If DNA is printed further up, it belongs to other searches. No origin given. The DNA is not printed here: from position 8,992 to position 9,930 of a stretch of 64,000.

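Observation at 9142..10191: Two AT-rich orphan membrane proteins between integrase and repressor: candidate superinfection-exclusion / prophage defence pair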

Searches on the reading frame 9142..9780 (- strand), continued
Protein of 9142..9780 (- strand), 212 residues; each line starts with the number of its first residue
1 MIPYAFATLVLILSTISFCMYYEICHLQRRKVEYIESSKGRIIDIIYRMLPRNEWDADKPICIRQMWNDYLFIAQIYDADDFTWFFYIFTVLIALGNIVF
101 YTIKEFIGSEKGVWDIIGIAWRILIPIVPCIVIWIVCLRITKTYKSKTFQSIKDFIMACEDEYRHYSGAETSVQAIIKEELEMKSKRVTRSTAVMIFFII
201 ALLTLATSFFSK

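Call 111: find_encoding_contigs(protein=P0026, flank=5000, max_places=3)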
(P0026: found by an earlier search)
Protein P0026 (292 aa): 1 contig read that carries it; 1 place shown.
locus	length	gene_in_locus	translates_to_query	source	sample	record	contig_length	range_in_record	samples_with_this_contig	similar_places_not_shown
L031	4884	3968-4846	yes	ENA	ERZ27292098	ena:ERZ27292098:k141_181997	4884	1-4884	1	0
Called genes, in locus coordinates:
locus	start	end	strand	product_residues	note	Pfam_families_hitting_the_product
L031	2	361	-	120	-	?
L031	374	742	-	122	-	-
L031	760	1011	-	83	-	-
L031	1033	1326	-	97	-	-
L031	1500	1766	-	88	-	-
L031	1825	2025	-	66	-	-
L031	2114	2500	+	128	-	PF13560:HTH_31, PF01381:HTH_3, PF12844:HTH_19, PF13443:HTH_26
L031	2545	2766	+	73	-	-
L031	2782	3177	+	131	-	-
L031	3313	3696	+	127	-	PF13560:HTH_31 (weak), PF01381:HTH_3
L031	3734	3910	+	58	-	-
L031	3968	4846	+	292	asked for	PF00589:Phage_integrase (weak)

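Call 112: find_encoding_contigs(protein=P0024, flank=5000, max_places=3)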
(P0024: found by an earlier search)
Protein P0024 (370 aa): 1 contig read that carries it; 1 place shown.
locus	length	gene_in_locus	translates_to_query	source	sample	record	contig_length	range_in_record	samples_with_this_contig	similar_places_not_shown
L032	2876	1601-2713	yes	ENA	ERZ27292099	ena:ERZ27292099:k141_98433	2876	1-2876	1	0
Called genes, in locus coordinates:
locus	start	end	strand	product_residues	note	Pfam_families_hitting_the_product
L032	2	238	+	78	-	?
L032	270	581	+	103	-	-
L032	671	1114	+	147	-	PF09811:Yae1_N (faint)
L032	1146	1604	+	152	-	-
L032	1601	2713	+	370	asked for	PF00589:Phage_integrase (weak)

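Call 117: search_protein_families(library=pfam, proteins=[L032:671-1114:+, L031:2782-3177:+, L032:1146-1604:+, P0003], max_evalue=0.01)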
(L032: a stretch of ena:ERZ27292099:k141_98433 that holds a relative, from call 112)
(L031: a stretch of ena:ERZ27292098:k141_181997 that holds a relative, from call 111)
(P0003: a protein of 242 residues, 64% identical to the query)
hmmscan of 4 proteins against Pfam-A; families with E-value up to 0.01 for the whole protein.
L032:671-1114:+ (147 aa): 1 family
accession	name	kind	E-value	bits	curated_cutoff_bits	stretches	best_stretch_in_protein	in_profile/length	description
PF09811.14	Yae1_N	-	3.2e-05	24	27.5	2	95-131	1-37/39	Essential protein Yae1, N terminal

L031:2782-3177:+ (131 aa): 0 families

L032:1146-1604:+ (152 aa): 0 families

P0003 (242 aa): 2 families
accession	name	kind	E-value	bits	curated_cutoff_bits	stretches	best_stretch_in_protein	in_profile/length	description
PF24394.1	TMEM62_C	-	0.00044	20.3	21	1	106-204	112-203/225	TMEM62 C-terminal domain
PF24838.2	8xMP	-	0.0069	16.6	30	1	70-203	10-129/136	Octameric membrane protein family (8xMP)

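Call 118: search_protein_families(library=pfam, alignment_id=A4, max_evalue=1)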
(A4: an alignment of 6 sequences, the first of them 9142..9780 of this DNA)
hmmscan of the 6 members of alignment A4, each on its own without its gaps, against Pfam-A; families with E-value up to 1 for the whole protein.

A. member 1, window:9142-9780:- (212 aa): 3 families
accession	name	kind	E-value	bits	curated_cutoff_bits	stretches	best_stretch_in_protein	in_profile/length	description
PF05684.17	DUF819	-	0.065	12.7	27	1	82-146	256-320/379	Protein of unknown function (DUF819)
PF19416.4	Astro_VPg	-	0.24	12.7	25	1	58-85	59-86/104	Astrovirus VPg protein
PF13858.11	DUF4199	-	0.36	11.7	32.3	1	75-212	17-164/165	Protein of unknown function (DUF4199)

B. families by the number of members that match (of 6 scanned): 25 families
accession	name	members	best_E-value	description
PF09811.14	Yae1_N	2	1.2e-11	Essential protein Yae1, N terminal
PF24394.1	TMEM62_C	2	0.00044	TMEM62 C-terminal domain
PF04478.17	Mid2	2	0.00088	Mid2 like cell wall stress sensor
PF13858.11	DUF4199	2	0.19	Protein of unknown function (DUF4199)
PF19762.4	DUF6249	1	0.0017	Domain of unknown function (DUF6249)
PF00916.26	Sulfate_transp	1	0.0031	Sulfate permease family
PF03824.22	NicO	1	0.004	High-affinity nickel-transport protein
PF24838.2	8xMP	1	0.0069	Octameric membrane protein family (8xMP)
PF06422.18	PDR_CDR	1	0.016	CDR ABC transporter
PF11700.14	ATG22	1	0.024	Vacuole effluxer Atg22 like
PF10516.15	SHNi-TPR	1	0.038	SHNi-TPR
PF09591.15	DUF2463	1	0.051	Protein of unknown function (DUF2463)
PF11143.13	DUF2919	1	0.052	Protein of unknown function (DUF2919)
PF05684.17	DUF819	1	0.065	Protein of unknown function (DUF819)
PF00335.26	Tetraspanin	1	0.079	Tetraspanin family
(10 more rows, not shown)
